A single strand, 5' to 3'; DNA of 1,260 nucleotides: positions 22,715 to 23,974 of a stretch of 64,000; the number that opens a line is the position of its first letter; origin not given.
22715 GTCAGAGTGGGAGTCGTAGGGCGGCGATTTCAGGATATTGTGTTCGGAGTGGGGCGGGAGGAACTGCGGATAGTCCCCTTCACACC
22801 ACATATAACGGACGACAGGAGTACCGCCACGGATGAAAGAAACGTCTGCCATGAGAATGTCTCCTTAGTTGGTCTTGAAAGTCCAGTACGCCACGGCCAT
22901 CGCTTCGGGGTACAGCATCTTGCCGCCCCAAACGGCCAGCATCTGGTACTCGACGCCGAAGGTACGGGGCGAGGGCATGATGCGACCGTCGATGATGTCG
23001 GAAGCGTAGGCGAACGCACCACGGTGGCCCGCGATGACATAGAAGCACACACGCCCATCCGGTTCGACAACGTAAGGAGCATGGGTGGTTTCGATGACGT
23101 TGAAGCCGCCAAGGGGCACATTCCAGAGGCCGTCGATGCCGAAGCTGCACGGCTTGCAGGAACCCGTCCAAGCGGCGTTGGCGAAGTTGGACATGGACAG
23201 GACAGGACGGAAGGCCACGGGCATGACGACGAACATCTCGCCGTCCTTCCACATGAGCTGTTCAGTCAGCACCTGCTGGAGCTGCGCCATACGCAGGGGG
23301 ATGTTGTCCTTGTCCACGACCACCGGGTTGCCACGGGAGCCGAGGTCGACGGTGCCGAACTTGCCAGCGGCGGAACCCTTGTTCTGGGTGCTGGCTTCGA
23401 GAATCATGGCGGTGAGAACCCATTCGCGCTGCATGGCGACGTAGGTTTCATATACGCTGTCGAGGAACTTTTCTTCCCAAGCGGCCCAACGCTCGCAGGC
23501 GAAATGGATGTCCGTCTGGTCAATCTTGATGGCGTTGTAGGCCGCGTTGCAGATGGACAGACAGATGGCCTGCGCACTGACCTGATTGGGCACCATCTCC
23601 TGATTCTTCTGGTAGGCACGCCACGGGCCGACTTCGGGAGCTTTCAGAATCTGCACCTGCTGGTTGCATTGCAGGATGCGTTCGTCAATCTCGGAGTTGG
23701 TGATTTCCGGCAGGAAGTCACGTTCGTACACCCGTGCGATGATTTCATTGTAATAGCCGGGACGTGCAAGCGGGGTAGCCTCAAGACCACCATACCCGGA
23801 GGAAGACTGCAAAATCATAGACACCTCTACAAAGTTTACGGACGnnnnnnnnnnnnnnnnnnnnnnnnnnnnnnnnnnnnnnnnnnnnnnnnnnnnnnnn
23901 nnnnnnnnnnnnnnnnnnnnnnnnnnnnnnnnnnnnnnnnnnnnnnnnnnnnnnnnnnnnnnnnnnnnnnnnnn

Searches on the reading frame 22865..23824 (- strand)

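Call 26: search_protein_families(library=phrogs, proteins=[window:22865-23824:-], max_evalue=0.001)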
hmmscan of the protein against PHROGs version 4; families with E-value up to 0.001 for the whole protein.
window:22865-23824:- (319 aa): 1 family
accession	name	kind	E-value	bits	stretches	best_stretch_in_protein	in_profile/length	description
phrog_267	-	head and packaging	1.7e-15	58.1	1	134-315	148-326/410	major head protein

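Call 27: search_protein_families(library=pfam, proteins=[window:22865-23824:-], max_evalue=0.001)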
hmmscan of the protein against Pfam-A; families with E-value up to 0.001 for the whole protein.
window:22865-23824:- (319 aa): 0 families
